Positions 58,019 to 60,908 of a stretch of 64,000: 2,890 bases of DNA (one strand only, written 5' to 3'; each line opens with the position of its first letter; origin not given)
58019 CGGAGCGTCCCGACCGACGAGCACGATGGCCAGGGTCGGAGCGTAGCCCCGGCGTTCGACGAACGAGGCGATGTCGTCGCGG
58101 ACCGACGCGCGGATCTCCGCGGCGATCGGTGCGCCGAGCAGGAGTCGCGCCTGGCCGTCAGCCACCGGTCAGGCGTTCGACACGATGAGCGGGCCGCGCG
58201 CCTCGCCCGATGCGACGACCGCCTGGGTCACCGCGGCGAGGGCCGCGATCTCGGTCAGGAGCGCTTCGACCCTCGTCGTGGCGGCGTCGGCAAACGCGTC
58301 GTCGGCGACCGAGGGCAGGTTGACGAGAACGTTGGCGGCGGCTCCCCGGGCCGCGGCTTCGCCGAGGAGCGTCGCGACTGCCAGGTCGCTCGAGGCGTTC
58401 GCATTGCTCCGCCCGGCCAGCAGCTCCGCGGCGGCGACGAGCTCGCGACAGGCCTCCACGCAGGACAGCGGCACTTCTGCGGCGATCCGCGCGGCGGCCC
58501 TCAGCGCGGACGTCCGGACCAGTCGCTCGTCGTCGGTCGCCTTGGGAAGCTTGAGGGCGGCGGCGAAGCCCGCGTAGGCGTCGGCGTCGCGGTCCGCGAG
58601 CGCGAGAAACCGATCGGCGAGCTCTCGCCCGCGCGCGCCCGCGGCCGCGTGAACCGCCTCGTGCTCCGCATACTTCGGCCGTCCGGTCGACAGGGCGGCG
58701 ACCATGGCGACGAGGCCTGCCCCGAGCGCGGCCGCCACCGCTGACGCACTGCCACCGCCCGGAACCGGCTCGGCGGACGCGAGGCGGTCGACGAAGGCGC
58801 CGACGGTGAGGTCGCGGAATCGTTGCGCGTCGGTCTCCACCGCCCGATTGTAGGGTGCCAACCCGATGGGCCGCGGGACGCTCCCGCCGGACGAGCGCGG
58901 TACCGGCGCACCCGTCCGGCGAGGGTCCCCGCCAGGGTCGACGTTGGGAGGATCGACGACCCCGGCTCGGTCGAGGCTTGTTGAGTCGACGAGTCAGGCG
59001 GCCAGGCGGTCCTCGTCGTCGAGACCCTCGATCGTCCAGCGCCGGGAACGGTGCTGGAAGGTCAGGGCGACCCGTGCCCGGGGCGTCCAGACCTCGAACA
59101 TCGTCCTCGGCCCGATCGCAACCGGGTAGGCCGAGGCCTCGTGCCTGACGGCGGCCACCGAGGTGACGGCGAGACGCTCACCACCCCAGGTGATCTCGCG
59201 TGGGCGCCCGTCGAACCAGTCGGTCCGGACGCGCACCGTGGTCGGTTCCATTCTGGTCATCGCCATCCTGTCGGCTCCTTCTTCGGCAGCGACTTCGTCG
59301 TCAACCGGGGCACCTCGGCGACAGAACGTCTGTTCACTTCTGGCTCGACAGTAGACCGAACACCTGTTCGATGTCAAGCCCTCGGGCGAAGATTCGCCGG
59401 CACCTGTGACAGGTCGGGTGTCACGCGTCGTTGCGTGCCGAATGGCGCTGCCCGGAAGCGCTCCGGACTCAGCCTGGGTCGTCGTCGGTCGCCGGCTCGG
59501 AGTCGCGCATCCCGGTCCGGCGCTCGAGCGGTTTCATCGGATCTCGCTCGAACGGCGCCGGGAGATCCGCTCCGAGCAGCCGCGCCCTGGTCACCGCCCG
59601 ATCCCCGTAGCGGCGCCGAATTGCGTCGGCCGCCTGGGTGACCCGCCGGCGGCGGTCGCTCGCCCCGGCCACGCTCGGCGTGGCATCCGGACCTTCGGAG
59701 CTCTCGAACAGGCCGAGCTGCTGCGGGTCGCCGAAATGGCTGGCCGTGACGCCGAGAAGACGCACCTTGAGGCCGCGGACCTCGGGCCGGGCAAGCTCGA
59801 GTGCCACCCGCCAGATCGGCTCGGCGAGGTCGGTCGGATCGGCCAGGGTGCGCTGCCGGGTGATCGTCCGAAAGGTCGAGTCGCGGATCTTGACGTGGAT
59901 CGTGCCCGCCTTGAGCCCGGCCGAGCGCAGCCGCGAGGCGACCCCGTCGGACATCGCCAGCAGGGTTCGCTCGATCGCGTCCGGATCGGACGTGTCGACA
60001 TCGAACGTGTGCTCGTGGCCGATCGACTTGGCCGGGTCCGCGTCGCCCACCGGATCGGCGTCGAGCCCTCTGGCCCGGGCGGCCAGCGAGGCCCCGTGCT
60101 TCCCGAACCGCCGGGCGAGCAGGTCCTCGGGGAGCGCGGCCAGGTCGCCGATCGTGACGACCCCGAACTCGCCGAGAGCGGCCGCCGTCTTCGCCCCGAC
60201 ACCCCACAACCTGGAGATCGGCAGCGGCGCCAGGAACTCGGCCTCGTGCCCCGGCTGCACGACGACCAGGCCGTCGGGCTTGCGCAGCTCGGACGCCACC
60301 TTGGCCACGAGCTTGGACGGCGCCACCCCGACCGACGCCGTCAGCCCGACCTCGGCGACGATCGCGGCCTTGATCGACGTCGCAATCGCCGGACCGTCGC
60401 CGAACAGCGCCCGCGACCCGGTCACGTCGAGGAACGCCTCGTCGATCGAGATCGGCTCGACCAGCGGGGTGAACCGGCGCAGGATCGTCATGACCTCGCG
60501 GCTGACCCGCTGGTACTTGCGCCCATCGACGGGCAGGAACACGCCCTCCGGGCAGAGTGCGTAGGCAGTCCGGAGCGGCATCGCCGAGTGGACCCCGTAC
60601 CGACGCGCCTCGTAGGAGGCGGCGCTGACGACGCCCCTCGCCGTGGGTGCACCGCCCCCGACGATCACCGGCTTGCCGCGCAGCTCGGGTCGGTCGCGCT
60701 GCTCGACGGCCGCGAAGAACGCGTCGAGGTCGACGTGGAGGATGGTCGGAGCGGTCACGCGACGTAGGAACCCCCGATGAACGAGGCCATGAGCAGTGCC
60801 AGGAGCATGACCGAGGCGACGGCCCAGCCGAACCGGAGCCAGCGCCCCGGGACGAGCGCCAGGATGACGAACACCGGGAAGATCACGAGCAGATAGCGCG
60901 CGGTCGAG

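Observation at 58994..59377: Double LexA box promoter drives an unrecognised 90-aa ORF immediately after dinB, while dinB itself has none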

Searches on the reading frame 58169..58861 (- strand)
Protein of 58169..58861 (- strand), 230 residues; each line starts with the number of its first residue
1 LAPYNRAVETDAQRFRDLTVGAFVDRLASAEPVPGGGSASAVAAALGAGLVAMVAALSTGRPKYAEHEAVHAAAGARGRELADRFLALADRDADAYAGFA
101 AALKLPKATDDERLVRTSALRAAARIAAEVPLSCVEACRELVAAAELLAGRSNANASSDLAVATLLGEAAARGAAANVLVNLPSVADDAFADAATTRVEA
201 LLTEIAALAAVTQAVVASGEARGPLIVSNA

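Call 3: search_protein_families(library=pfam, proteins=[window:58169-58861:-], max_evalue=1)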
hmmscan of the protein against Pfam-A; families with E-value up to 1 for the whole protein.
window:58169-58861:- (230 aa): 2 families
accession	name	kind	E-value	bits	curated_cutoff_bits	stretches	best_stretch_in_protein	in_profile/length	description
PF04961.17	FTCD_C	-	2.4e-51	174.5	24.5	1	19-199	1-181/182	Formiminotransferase-cyclodeaminase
PF20544.3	DUF6758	-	0.02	14.6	27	1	27-103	89-166/208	Family of unknown function (DUF6758)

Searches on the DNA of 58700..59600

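Call 51: search_rna_families(source=window, start=58700, end=59600, threshold=evalue, max_evalue=1, show_alignments=2)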
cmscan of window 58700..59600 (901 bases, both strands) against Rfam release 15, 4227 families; matches with E-value up to 1: 2.
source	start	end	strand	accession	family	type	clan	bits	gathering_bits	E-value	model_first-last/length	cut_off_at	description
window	58885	58929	+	RF01340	CRISPR-DR29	Gene; CRISPR;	-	18.5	39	0.59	5-34/37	no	CRISPR RNA direct repeat element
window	59471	59525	+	RF01781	ASdes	Gene; sRNA;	-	18.4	40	0.28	1-68/68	no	ASdes TB sRNA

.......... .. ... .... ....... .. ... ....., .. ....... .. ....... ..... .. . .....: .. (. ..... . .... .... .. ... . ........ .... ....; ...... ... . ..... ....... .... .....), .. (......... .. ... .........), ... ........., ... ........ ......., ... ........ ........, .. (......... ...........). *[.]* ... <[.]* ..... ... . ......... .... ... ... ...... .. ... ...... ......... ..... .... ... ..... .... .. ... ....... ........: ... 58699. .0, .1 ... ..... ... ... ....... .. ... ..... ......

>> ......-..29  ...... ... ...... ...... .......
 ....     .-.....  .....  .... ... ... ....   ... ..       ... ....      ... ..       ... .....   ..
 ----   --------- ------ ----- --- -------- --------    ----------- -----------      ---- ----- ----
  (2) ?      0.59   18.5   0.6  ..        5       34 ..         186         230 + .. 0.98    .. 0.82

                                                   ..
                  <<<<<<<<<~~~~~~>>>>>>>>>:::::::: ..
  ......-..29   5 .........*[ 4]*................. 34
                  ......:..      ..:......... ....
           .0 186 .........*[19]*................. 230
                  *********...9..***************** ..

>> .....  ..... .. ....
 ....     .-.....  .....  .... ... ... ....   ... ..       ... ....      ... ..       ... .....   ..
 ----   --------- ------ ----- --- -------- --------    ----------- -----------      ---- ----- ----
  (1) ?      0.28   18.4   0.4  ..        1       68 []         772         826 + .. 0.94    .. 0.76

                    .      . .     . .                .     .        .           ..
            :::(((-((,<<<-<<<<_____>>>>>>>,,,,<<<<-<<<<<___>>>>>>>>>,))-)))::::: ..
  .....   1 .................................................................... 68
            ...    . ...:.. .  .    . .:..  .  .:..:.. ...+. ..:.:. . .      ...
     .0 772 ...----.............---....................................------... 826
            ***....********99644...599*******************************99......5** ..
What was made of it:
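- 58887..58919 (-): Conserved RNA hairpin between the small gene and the FTCD_C-folD-fhs genes. It has a 13-bp stem, extended to about 20 bp in the window, and the loop CCGGUAC. No Rfam family matches (call 51).
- Tried and rejected: An Rfam scan of 58700-59600 found no known RNA family (call 51).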

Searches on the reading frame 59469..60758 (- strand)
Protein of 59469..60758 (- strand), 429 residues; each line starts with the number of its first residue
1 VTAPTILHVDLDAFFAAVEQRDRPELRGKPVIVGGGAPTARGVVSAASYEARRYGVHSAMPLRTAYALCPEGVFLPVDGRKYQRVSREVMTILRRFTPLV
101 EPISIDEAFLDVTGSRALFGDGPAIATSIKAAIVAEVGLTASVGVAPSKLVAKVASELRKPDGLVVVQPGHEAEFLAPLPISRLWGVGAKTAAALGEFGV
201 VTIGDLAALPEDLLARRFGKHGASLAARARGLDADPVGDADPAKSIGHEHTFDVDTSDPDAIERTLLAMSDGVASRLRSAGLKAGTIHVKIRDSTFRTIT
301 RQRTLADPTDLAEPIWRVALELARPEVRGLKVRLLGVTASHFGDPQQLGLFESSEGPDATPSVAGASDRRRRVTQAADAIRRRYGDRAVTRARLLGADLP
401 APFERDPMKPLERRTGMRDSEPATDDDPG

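Call 3: search_protein_families(library=pfam, proteins=[window:59469-60758:-], max_evalue=1)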
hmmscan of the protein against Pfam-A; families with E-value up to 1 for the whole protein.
window:59469-60758:- (429 aa): 7 families
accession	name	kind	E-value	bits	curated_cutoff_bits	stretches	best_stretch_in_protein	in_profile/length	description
PF00817.25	IMS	-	4.5e-53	179.6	23.2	1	9-157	1-148/148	impB/mucB/samB family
PF11799.13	IMS_C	-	1.3e-28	100.1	20.7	1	244-349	2-108/109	impB/mucB/samB family C-terminal domain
PF11798.14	IMS_HHH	-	3.8e-08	33.6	24.4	1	169-200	1-32/32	IMS family HHH motif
PF21999.2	IMS_HHH_1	-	0.00032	21.5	27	1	184-233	3-53/53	DNA polymerase-iota, thumb domain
PF10391.15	DNA_pol_lambd_f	-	0.034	14.4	29.8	1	183-209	5-31/51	Fingers domain of DNA polymerase lambda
PF21704.3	POLH-Rev1_HhH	-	0.17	12.5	27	1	179-225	1-49/56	DNApol eta/Rev1, HhH motif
PF14520.12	HHH_5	-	0.23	12.4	27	1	186-216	9-39/57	Helix-hairpin-helix domain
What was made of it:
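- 59469..60758 (-): dinB, a Pol IV-type Y-family polymerase of 429 aa. It has catalytic DLDAFF and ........, and a C-terminal extension. Pfam IMS, IMS_C and IMS_HHH (call 3).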

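Call 6: search_protein_families(library=ncbifam, proteins=[window:59469-60758:-], max_evalue=1)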
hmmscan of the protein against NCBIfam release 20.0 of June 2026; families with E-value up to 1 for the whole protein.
window:59469-60758:- (429 aa): 12 families
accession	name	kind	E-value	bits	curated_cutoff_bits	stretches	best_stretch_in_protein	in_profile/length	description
NF002882.0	PRK03348.1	equivalog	2.6e-112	376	389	1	2-371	3-373/461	DNA polymerase IV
NF002751.0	PRK02794.1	equivalog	4.5e-111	371.7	371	1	5-395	39-418/425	DNA polymerase IV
NF002677.0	PRK02406.1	equivalog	1.6e-108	363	256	1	5-342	7-343/357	DNA polymerase IV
NF003015.0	PRK03858.1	subfamily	7.7e-107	357.8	367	1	3-400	6-391/399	DNA polymerase IV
NF010731.0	PRK14133.1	equivalog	1.1e-98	330.8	362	1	5-347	4-343/352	DNA polymerase IV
NF002848.0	PRK03103.1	subfamily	1.4e-96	323.5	381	1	5-393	5-390/410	DNA polymerase IV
NF002883.0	PRK03352.1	equivalog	4.7e-86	289.1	330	1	5-339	6-339/347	DNA polymerase IV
NF002492.0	PRK01810.1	equivalog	3.6e-85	286.2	399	1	5-391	11-391/412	DNA polymerase IV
NF002292.0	PRK01216.1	equivalog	2e-47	161.9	339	1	6-273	3-272/351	DNA polymerase IV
NF002955.0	PRK03609.1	subfamily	2.5e-26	92.5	431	1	8-296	4-297/422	translesion error-prone DNA polymerase V subunit UmuC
NF045508.1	PhasinPhaH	equivalog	0.00079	19.6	250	1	58-215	55-207/234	phasin PhaH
TIGR03491.1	TIGR03491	subfamily_domain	0.039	12.9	97.45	1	180-226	213-258/462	TM0106 family RecB-like putative nuclease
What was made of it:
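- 59469..60758 (-): NCBIfam DNA polymerase IV (call 6).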

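Call 69: search_dna_similar(query=window:59469-60758:-, collection=plasmids, mode=protein, max_evalue=0.001, max_rows=60, rows=spread)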
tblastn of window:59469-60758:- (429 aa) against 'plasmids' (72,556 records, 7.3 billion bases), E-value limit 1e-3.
The search stops at 5000 records and this limit was reached: more records match than are counted here, and every count below describes the 5000 best-scoring records only.
Records with a match: at least 5000; places in all: 5639; records where one place covers at least 80% of the query: 1644.
Best place of each record, by identity: <60% 5000.
By first word of the organism name: Escherichia 1316; Enterococcus 821; Klebsiella 580; Bacillus 430; Salmonella 382; Listeria 136; Rhizobium 120; Shigella 111; Acinetobacter 87; Enterobacter 85; and 163 more.
By predicted mobility (MOB-suite, as given by PLSDB): conjugative 2999; non-mobilizable 1172; mobilizable 829.
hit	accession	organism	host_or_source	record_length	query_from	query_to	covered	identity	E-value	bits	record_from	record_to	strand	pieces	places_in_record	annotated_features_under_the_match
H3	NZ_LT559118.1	Nonomuraea gerenzanensis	-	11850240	6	399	92%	47.5%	5e-92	311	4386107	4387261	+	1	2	none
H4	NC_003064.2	Agrobacterium fabrum str. C58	-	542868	6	368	85%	40.7%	1e-61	223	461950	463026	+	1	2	dinB: DNA polymerase IV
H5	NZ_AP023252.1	Mesorhizobium sp. 131-2-5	Lotus japonicus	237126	6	344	79%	42.7%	4e-60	218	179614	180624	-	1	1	dinB: DNA polymerase IV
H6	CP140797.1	Rhizobium beringeri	Trifolium pratense,whole organism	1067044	6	344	79%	41.5%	1e-64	231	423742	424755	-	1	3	dinB: DNA polymerase IV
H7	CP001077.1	Rhizobium etli CIAT 652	-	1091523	6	340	78%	40.3%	5e-62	224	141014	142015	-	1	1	dinB: DNA-directed DNA polymerase protein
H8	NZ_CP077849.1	Acinetobacter baumannii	Homo sapiens,Rectal swab_P28_BU14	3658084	6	337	77%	36.0%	9e-66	235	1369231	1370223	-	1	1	none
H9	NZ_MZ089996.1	Listeria monocytogenes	-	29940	6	397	91%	28.0%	1e-27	123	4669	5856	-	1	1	Y-family DNA polymerase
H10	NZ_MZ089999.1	Listeria innocua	-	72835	6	395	91%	27.8%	3e-26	119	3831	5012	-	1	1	Y-family DNA polymerase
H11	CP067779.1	Klebsiella pneumoniae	Homo sapiens,respiratory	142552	1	390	91%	27.7%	3e-22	107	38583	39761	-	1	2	Y-family DNA polymerase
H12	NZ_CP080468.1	Alicyclobacillus acidoterrestris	Pure culture,soil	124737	9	392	90%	27.7%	3e-27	122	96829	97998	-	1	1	DNA polymerase IV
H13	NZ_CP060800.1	Bacillus pumilus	Black sea sediments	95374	6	392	90%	27.2%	2e-25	117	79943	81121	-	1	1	UV damage repair protein UvrX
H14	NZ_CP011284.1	Enterococcus faecium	single cell culture,blood of a ...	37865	9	395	90%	27.0%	5e-25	115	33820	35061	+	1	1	Y-family DNA polymerase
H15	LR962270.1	Enterococcus faecalis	-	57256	6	392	90%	27.0%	1e-23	111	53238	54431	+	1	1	record has no annotation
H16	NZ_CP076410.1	Bacillus sp. ZHX3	activated sludge,cell culture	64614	5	392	90%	26.7%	1e-28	126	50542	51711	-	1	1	UV damage repair protein UvrX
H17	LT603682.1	Enterococcus faecium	Homo sapiens,human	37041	9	397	91%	26.4%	1e-23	111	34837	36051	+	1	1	record has no annotation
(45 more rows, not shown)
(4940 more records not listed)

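Call 98: get_annotated_region(hit=H12, flank=5000)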
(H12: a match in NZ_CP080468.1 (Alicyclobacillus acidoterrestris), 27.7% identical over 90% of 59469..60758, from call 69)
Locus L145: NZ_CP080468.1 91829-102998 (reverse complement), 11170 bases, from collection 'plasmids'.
description: Alicyclobacillus acidoterrestris strain DSM 3922 plasmid pDSM3922.1, complete sequence
organism: Alicyclobacillus acidoterrestris (NCBI taxid 1450)
taxonomy: Bacteria; Bacillota; Bacilli; Bacillales; Alicyclobacillaceae; Alicyclobacillus; Alicyclobacillus acidoterrestris
host: -; source: Pure culture,soil; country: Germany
typing (MOB-suite, as given by PLSDB): non-mobilizable
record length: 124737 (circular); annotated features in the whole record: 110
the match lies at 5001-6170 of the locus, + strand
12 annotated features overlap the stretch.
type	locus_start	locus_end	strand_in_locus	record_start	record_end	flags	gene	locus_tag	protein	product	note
CDS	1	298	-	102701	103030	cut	-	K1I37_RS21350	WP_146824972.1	IS66 family insertion sequence element accessory protein TnpB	-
CDS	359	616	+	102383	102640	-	-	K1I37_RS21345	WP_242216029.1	transposase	-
CDS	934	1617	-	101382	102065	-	-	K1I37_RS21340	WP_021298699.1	hypothetical protein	-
CDS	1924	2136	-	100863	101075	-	-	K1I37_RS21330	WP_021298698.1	hypothetical protein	-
CDS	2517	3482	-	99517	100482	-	-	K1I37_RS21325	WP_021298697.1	helix-turn-helix transcriptional regulator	-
CDS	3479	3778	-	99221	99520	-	-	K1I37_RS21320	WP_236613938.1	hypothetical protein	-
CDS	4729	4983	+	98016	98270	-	-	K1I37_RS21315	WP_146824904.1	hypothetical protein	-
CDS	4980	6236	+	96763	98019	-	-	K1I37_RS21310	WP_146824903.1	DNA polymerase IV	-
CDS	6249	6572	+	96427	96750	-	-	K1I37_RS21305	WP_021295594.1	YolD-like family protein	-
CDS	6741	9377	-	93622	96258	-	-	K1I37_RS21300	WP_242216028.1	TraM recognition domain-containing protein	-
CDS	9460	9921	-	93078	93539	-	-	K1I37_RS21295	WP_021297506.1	hypothetical protein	-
CDS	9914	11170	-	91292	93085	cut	-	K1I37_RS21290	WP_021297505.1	ATP-dependent helicase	-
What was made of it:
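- Tried and rejected: An Alicyclobacillus plasmid polymerase turned out to be the YolD type, not the ImuB-C type (call 98).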

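Call 99: get_annotated_region(hit=H3, flank=4000)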
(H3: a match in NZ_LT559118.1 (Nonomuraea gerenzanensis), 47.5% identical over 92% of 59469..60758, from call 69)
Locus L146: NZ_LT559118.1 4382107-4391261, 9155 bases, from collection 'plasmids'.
description: Nonomuraea gerenzanensis isolate nono1 plasmid I, complete sequence
organism: Nonomuraea gerenzanensis (NCBI taxid 93944)
taxonomy: Bacteria; Actinomycetota; Actinomycetes; Streptosporangiales; Streptosporangiaceae; Nonomuraea; Nonomuraea gerenzanensis
host: -; source: -; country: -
typing (MOB-suite, as given by PLSDB): non-mobilizable
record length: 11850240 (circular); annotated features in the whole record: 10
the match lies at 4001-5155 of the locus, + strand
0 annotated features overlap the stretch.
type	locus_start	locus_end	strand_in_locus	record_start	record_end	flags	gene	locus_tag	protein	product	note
